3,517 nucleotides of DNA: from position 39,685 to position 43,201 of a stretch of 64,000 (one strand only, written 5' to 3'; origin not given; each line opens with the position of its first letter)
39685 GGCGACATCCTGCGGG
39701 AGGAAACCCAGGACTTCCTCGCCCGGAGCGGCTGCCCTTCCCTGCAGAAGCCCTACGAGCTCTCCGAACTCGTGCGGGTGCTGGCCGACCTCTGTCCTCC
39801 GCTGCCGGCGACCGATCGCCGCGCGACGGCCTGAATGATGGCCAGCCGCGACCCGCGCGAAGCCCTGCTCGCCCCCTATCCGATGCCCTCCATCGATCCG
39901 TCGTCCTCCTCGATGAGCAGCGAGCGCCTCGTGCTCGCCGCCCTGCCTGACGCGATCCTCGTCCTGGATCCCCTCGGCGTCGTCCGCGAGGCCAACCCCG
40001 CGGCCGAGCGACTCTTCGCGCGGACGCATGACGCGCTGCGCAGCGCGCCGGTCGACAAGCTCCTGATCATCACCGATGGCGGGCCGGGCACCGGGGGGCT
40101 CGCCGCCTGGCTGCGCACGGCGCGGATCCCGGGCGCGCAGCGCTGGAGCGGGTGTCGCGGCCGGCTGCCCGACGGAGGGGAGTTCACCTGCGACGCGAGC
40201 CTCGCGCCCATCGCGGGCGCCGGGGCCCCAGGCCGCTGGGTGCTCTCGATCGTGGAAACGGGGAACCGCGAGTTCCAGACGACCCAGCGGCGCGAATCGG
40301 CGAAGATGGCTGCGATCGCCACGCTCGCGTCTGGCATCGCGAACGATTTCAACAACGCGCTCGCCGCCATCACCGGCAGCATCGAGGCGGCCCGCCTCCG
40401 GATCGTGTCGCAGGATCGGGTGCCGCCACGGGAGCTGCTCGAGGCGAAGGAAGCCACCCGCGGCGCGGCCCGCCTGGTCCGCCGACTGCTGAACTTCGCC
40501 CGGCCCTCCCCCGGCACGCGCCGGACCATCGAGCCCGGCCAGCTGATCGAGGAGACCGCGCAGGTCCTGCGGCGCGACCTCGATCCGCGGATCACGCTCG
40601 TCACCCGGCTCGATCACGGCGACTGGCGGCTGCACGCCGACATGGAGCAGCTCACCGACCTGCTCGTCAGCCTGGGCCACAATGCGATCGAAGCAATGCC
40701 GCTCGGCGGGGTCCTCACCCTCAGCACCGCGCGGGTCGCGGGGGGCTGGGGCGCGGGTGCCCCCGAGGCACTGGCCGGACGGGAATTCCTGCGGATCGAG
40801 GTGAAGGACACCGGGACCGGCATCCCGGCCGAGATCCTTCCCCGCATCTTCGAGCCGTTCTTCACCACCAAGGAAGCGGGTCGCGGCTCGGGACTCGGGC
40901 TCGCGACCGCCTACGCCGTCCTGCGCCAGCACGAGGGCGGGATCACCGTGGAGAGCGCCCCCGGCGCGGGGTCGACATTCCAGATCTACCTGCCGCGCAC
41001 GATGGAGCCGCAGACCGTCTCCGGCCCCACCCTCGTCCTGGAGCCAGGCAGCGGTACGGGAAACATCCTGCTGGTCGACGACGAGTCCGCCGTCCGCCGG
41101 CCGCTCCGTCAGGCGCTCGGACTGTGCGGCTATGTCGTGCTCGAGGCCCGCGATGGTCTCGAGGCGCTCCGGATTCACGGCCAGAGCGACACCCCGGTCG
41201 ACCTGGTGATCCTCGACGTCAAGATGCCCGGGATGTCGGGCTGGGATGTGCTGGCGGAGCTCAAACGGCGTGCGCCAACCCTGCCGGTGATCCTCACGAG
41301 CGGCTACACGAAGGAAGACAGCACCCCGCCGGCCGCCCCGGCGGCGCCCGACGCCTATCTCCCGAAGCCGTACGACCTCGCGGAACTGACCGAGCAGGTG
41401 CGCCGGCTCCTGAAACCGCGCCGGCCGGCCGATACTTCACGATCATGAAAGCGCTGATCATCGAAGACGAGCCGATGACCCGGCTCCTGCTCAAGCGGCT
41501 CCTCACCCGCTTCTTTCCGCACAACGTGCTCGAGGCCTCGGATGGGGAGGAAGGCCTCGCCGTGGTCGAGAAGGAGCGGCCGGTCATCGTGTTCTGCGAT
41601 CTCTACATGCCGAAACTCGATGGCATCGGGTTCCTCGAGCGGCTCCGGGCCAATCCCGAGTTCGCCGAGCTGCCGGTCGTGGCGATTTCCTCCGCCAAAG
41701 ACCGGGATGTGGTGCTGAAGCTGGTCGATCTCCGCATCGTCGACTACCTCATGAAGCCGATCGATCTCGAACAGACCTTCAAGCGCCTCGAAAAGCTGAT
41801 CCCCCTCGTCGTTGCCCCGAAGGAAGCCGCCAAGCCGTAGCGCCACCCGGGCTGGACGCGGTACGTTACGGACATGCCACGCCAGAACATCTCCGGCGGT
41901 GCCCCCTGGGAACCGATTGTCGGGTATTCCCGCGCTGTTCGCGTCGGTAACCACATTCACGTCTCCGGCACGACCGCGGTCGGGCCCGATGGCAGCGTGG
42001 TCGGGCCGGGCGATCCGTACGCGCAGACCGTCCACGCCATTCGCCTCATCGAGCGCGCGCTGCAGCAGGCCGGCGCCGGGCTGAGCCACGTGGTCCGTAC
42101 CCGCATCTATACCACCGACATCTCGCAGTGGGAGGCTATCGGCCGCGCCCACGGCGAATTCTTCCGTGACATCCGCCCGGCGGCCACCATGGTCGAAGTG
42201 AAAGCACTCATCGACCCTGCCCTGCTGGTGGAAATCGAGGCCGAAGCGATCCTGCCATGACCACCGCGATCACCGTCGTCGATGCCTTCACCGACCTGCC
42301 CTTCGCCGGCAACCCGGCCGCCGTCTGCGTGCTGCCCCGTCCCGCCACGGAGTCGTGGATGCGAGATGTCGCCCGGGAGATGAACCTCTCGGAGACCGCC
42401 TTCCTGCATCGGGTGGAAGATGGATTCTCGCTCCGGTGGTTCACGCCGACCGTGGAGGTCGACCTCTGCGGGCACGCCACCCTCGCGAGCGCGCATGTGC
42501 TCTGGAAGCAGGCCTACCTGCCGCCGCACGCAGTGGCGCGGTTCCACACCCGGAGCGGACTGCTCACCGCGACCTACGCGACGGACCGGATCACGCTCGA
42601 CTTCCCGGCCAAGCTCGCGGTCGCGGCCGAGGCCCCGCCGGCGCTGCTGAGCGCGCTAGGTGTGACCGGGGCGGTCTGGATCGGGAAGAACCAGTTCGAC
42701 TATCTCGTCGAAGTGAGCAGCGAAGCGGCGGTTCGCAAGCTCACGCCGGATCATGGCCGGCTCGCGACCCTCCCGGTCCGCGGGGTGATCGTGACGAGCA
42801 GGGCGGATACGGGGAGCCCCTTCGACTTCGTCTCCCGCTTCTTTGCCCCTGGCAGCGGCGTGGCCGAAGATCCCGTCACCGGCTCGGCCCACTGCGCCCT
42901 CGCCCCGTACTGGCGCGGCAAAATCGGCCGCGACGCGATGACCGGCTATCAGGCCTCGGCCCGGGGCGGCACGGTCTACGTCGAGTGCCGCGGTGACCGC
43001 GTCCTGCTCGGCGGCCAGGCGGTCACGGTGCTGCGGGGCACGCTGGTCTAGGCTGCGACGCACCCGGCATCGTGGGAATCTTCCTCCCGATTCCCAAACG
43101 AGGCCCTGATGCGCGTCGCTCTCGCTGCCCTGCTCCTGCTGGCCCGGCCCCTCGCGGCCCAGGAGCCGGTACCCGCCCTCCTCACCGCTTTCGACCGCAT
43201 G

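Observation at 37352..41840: Non-CheA phosphorelay embedded in the late flagellar operon: CheY, CheZ-like, sensor-less hybrid HK, His-less PAS hybrid HK, extra RR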

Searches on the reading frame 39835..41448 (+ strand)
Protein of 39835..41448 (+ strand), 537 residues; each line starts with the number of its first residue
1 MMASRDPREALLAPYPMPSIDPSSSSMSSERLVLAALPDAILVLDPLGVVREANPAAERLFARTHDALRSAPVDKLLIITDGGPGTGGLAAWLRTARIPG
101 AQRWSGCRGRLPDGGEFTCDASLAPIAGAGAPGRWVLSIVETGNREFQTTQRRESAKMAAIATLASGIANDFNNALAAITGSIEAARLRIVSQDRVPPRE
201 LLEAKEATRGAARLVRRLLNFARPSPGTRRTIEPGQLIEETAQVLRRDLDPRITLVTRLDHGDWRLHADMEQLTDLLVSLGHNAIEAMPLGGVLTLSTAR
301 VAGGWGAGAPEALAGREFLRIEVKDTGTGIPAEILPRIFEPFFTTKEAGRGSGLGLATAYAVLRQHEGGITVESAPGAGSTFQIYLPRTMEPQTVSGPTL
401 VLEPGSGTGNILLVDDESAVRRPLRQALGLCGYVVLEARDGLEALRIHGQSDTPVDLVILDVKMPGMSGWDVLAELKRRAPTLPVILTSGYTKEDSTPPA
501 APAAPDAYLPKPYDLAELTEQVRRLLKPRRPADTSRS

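Call 3: search_protein_families(library=pfam, proteins=[window:39835-41448:+], max_evalue=0.01)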
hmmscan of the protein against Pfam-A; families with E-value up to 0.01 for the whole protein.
window:39835-41448:+ (537 aa): 6 families
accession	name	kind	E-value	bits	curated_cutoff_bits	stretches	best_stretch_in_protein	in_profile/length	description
PF00072.30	Response_reg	-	1.4e-23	83.6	30.2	1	411-522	1-110/111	Response regulator receiver domain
PF02518.31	HATPase_c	-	5e-20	72.4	26.4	1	271-389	4-110/111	Histidine kinase-, DNA gyrase B-, and HSP90-like ATPase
PF08448.16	PAS_4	-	7.7e-06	26.6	23.1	1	35-141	2-104/110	PAS fold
PF13188.13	PAS_8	-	3.6e-05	23.9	21.8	1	31-68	4-38/65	PAS domain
PF00989.32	PAS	-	0.00052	20.4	22.6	1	32-78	5-51/113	PAS fold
PF00512.31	HisKA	-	0.006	17.1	26.9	0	163-225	4-64/66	His Kinase A (phospho-acceptor) domain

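Call 8: search_protein_families(library=ncbifam, proteins=[window:39835-41448:+], max_evalue=0.001)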
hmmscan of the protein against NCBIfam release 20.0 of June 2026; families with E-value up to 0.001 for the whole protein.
window:39835-41448:+ (537 aa): 145 families (the best 25 are shown)
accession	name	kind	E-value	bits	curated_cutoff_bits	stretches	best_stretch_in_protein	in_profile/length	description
NF046020.1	HisKinCckABruc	equivalog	3.3e-84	283.3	1000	1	136-526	455-867/868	cell cycle histidine kinase CckA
NF046026.1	HisKinCckACaul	equivalog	1.1e-72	245.2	1000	1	134-527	275-677/678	cell cycle histidine kinase CckA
NF010411.0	PRK13837.1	equivalog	1.4e-62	211.9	647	1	154-533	443-819/828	two-component system VirA-like sensor kinase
NF010076.0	PRK13557.1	subfamily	3.5e-62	210.6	631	1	153-527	155-534/540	histidine kinase famiy protein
NF052573.1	HisKinEspAMyxo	equivalog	1.8e-48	165.2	1400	1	30-524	256-748/755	serine histidine kinase EspA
NF052574.1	HisKinEspCMyxo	equivalog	1.2e-46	159.3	1200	1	155-484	411-739/785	serine histidine kinase EspC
NF008468.0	PRK11360.1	equivalog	6.6e-43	147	646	1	150-391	385-611/616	two-component system sensor histidine kinase AtoS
NF007688.0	PRK10364.1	equivalog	5.3e-35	121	479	1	146-392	226-455/460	two-component system sensor histidine kinase ZraS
NF041777.1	sens_FixL_Rhizob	equivalog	3e-28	98.7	850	1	31-389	126-482/485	sensor protein FixL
NF038348.1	T2SS_HK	subfamily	5e-26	91.2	450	1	208-387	408-572/574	histidine kinase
NF008099.0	PRK10841.1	equivalog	1.9e-25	88.8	920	2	316-387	614-689/949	two-component system sensor histidine kinase RcsC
NF008293.1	PRK11073.1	equivalog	8.9e-25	87.6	240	1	151-387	120-346/349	nitrogen regulation protein NR(II)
NF047466.1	hybrid_RR_LvrB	exception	1.5e-24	86.9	500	1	150-388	141-376/377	hybrid histidine kinase/response regulator LvrB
TIGR02956.1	TMAO_torS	equivalog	2.2e-24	85.6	676.5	1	230-528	535-822/967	TMAO reductase system sensor histidine kinase/response regulator TorS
NF008302.0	PRK11091.1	equivalog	4.5e-22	78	838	1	316-528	428-645/779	aerobic respiration two-component sensor histidine kinase ArcB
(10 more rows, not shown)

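Call 47: find_homologous_proteins(query=window:39835-41445:+, max_evalue=1e-30)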
Query window:39835-41445:+ (537 aa): 3966 proteins with E <= 1e-30 among 8000 candidates; the best 120 are listed.
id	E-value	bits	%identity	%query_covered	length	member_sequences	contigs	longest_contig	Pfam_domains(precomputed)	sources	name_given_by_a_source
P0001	0.0e+0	1080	92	100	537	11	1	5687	PF08448.17,PF02518.32,PF00072.31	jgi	jgi:signal transduction histidine kinase/CheY-like chemotaxis protein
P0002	0.0e+0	1023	88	99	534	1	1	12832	PF08448.17,PF02518.32,PF00072.31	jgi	jgi:signal transduction histidine kinase/CheY-like chemotaxis protein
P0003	4.5e-288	974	83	99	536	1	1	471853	PF13188.14,PF08448.17,PF02518.32,PF00989.32,PF00072.31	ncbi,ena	-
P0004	2.6e-273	926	80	99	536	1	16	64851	PF13188.14,PF08448.17,PF02518.32,PF00072.31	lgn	-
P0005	1.4e-271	920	80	99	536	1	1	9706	PF13188.14,PF02518.32,PF00072.31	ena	-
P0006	1.3e-256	871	78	96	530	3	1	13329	PF13426.14,PF08448.17,PF02518.32,PF00989.32,PF00072.31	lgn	-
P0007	2.7e-253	860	76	97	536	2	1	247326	PF13188.14,PF08448.17,PF02518.32,PF00989.32,PF00072.31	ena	-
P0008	2.4e-252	857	75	98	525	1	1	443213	PF13188.14,PF08448.17,PF02518.32,PF00989.32,PF00072.31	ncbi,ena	-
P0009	6.1e-249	845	74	96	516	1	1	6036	PF13188.14,PF08448.17,PF02518.32,PF00989.32,PF00072.31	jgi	jgi:PAS domain S-box-containing protein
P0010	3.3e-246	836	74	97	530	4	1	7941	PF13188.14,PF08448.17,PF02518.32,PF00989.32,PF00072.31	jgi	jgi:two-component system cell cycle sensor histidine kinase/response regulator CckA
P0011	4.3e-245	833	77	93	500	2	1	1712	PF08448.17,PF02518.32,PF00072.31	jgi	jgi:two-component system cell cycle sensor histidine kinase/response regulator CckA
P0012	2.0e-244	830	73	99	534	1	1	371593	PF08448.17,PF02518.32,PF00072.31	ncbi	-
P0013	2.1e-243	827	74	97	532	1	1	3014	PF13188.14,PF08448.17,PF02518.32,PF00989.32,PF00072.31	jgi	-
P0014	8.7e-243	825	74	96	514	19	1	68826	PF13188.14,PF08448.17,PF02518.32,PF00989.32,PF00072.31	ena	-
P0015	3.6e-241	820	73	97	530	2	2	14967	PF13188.14,PF02518.32,PF00072.31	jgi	jgi:two-component system, cell cycle sensor histidine kinase and response regulator CckA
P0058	1.2e-143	498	52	92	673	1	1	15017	PF13426.14,PF13188.14,PF08448.17,PF02518.32,PF23198.2,PF00989.32,PF00072.31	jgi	jgi:PAS domain S-box-containing protein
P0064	7.4e-112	393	53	72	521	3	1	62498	PF02518.32,PF00072.31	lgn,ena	-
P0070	1.6e-105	372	51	72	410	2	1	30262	PF02518.32,PF00072.31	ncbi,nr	ncbi:MAG TPA: ATP-binding protein [Gemmatimonadales bacterium]|nr:ATP-binding protein [Gemmatimonada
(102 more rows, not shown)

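Call 49: find_encoding_contigs(protein=P0070, flank=8000, max_places=2)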
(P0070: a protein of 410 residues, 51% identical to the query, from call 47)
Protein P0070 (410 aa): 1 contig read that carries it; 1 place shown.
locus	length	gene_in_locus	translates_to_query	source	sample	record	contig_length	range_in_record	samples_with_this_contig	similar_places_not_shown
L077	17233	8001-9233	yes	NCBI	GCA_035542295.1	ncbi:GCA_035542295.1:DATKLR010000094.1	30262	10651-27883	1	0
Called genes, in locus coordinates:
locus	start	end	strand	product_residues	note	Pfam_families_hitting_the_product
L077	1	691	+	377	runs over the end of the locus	PF00669:Flagellin_N, PF00700:Flagellin_C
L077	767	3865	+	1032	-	PF02465:FliD_N, PF07196:Flagellin_IN (faint), PF07195:FliD_C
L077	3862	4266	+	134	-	PF02561:FliS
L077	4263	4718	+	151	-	-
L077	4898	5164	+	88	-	-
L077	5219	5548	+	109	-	-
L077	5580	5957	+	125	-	PF00072:Response_reg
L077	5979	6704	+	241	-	-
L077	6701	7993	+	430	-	PF00512:HisKA, PF02518:HATPase_c, PF00072:Response_reg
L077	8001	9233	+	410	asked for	PF02518:HATPase_c, PF00072:Response_reg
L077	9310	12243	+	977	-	PF00989:PAS, PF08448:PAS_4 (weak), PF13188:PAS_8 (faint), PF13426:PAS_9, PF02518:HATPase_c, PF00072:Response_reg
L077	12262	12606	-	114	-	-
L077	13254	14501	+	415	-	-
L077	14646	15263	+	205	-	-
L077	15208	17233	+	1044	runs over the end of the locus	-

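Call 50: find_encoding_contigs(protein=P0064, flank=8000, max_places=2)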
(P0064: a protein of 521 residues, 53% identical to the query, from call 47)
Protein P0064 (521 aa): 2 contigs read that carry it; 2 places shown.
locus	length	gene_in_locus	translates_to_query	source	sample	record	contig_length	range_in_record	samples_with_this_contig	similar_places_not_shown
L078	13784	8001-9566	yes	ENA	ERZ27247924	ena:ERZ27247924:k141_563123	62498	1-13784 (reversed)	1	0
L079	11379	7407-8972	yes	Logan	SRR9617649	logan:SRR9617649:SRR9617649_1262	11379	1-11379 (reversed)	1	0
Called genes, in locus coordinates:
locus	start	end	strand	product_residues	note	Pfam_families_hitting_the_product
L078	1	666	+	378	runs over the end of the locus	PF00669:Flagellin_N, PF00700:Flagellin_C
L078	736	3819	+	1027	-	PF02465:FliD_N, PF07196:Flagellin_IN (weak), PF07195:FliD_C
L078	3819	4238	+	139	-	PF02561:FliS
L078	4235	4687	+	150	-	-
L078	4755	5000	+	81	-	-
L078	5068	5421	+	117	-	-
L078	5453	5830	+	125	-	PF00072:Response_reg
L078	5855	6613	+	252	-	PF04344:CheZ (faint)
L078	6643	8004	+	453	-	PF00512:HisKA, PF02518:HATPase_c, PF00072:Response_reg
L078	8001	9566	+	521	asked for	PF02518:HATPase_c, PF00072:Response_reg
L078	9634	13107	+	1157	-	PF00989:PAS, PF08448:PAS_4, PF13426:PAS_9, PF13188:PAS_8, PF13426:PAS_9, PF08447:PAS_3, PF08448:PAS_4, PF08447:PAS_3, +15 more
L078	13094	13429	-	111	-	-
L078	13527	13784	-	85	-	?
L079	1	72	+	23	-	?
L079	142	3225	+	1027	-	PF02465:FliD_N, PF07196:Flagellin_IN (weak), PF07195:FliD_C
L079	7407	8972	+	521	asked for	PF02518:HATPase_c, PF00072:Response_reg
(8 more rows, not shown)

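Call 51: find_encoding_contigs(protein=P0058, flank=8000, max_places=2)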
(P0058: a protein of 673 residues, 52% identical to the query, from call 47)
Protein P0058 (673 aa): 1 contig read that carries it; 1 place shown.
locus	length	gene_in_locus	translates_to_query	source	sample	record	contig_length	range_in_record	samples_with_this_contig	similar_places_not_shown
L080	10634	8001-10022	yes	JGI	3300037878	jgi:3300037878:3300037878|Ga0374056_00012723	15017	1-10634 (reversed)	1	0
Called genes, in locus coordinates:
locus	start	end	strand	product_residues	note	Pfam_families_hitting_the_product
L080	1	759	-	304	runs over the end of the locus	-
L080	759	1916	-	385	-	PF00155:Aminotran_1_2 (weak), PF01041:DegT_DnrJ_EryC1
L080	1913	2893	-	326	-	PF00106:adh_short (weak), PF01073:3Beta_HSD, PF01370:Epimerase, PF02719:Polysacc_synt_2, PF04321:RmlD_sub_bind, PF05368:NmrA, PF16363:GDP_Man_Dehyd, PF13460:NAD_binding_10, +3 more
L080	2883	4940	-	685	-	PF14559:TPR_19 (weak), PF13424:TPR_12 (weak), PF12895:ANAPC3 (weak), PF13414:TPR_11 (weak), PF13432:TPR_16, PF14559:TPR_19, PF13432:TPR_16, PF13414:TPR_11, +16 more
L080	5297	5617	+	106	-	-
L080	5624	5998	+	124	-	PF00072:Response_reg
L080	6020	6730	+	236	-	-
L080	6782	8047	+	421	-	PF00512:HisKA (weak), PF02518:HATPase_c, PF00072:Response_reg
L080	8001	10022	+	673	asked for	PF00072:Response_reg, PF23198:PDE8A_N (faint), PF00989:PAS, PF08448:PAS_4 (weak), PF13188:PAS_8 (faint), PF13426:PAS_9, PF02518:HATPase_c, PF00072:Response_reg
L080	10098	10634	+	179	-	?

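Call 60: search_protein_families(library=pfam, proteins=[P0070, P0058, P0064], max_evalue=0.001)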
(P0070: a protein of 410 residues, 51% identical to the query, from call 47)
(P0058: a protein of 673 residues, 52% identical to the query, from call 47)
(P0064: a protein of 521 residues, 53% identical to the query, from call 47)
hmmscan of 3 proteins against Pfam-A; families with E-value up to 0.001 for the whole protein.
P0070 (410 aa): 2 families
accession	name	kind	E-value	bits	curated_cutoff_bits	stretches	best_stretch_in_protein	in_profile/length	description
PF02518.31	HATPase_c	-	1.4e-19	71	26.4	1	143-263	2-109/111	Histidine kinase-, DNA gyrase B-, and HSP90-like ATPase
PF00072.30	Response_reg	-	4e-19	69.3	30.2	1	292-402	1-110/111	Response regulator receiver domain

P0058 (673 aa): 7 families
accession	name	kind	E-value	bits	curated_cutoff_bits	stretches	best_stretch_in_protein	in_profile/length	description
PF00072.30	Response_reg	-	4.6e-38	130.2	30.2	2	549-660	1-110/111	Response regulator receiver domain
PF02518.31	HATPase_c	-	2.1e-18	67.2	26.4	1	422-526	16-110/111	Histidine kinase-, DNA gyrase B-, and HSP90-like ATPase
PF13426.13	PAS_9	-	1.4e-08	35.4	27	1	181-266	1-85/103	PAS domain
PF00989.32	PAS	-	6.4e-08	33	22.6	1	175-279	5-111/113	PAS fold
PF08448.16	PAS_4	-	1.4e-07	32.2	23.1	1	177-279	1-103/110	PAS fold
PF13188.13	PAS_8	-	3.6e-06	27.1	21.8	1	175-225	5-52/65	PAS domain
PF23198.2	PDE8A_N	-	2.4e-05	24.7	29.6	0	46-110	34-99/147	PDE8A-like, N-terminal domain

P0064 (521 aa): 2 families
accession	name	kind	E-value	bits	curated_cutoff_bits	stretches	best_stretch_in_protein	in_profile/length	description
PF00072.30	Response_reg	-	6.6e-26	91.1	30.2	1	399-511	1-111/111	Response regulator receiver domain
PF02518.31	HATPase_c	-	1.7e-19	70.8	26.4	1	257-377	2-110/111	Histidine kinase-, DNA gyrase B-, and HSP90-like ATPase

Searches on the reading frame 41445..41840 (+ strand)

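Call 3: search_protein_families(library=pfam, proteins=[window:41445-41840:+], max_evalue=0.01)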
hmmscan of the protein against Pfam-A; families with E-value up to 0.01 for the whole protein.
window:41445-41840:+ (131 aa): 1 family
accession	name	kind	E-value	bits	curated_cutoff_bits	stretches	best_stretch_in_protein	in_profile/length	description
PF00072.30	Response_reg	-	1.7e-23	83.4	30.2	1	4-115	2-110/111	Response regulator receiver domain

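Call 8: search_protein_families(library=ncbifam, proteins=[window:41445-41840:+], max_evalue=0.001)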
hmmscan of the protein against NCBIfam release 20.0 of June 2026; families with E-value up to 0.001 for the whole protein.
window:41445-41840:+ (131 aa): 87 families (the best 25 are shown)
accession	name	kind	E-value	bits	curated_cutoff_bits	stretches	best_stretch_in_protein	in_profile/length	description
NF007969.0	PRK10693.1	equivalog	6.4e-17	61.6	329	1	2-118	9-119/337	two-component system response regulator RssB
NF045505.1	RR_RssB_Pseudo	equivalog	8.9e-17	61.2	700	1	2-107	7-109/394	two-component system response regulator RssB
NF007135.0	PRK09581.1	equivalog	2.9e-16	59.4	474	1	4-119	6-120/457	PleD family two-component system response regulator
TIGR02875.1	spore_0_A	equivalog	1.3e-14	54.1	200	1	30-123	33-126/262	sporulation transcription factor Spo0A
NF052596.1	RR_EAL_PvrR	equivalog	2.1e-14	53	580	1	2-119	5-125/398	response regulator cyclic di-GMP phosphodiesterase PvrR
NF008677.0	PRK11697.1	equivalog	3.7e-14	52.7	246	1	1-118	2-115/238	two-component system response regulator BtsR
NF041733.1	resp_reg_CseB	equivalog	1.2e-13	51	350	1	2-118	2-114/228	two-component system response regulator CseB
NF045717.1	DVU0259_DivK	exception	1.3e-13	51.1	160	1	2-117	4-114/117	DVU0259 family response regulator domain-containing protein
NF045944.1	ResRegRpaBCyano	equivalog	1.5e-13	50.7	330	1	4-119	1-112/229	response regulator transcription factor RpaB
NF007935.0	PRK10651.1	equivalog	3.2e-13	49.4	250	1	3-117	9-122/216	two-component system response regulator NarL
TIGR02154.1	PhoB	equivalog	2.7e-12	46.5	296.2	1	3-117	5-118/226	phosphate regulon transcriptional regulator PhoB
NF046026.1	HisKinCckACaul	equivalog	5e-12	44.7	1000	1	4-114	562-671/678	cell cycle histidine kinase CckA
NF009206.0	PRK12555.1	subfamily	1.3e-11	44.1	342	1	1-106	1-106/340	chemotaxis-specific protein-glutamate methyltransferase CheB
NF047465.1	hybrid_HK_LvrA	exception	2.5e-11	42.3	1200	1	2-116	469-581/819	hybrid histidine kinase/response regulator LvrA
NF041866.1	EpsW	equivalog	3.1e-11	43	200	1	3-119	8-125/131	exopolysaccharide biosynthesis response regulator EpsW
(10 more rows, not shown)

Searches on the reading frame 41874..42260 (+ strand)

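Call 3: search_protein_families(library=pfam, proteins=[window:41874-42260:+], max_evalue=0.01)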
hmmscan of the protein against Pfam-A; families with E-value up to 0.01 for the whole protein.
window:41874-42260:+ (128 aa): 1 family
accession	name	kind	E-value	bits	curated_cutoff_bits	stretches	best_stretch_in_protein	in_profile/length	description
PF01042.26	Ribonuc_L-PSP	-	2.7e-29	102.1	27.3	1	13-126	6-120/121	Endoribonuclease L-PSP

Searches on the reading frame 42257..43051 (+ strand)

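Call 3: search_protein_families(library=pfam, proteins=[window:42257-43051:+], max_evalue=0.01)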
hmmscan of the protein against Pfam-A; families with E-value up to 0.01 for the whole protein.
window:42257-43051:+ (264 aa): 1 family
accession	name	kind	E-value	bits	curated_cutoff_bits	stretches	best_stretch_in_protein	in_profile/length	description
PF02567.21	PhzC-PhzF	-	5.2e-64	216.9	27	1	8-261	1-281/281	Phenazine biosynthesis-like protein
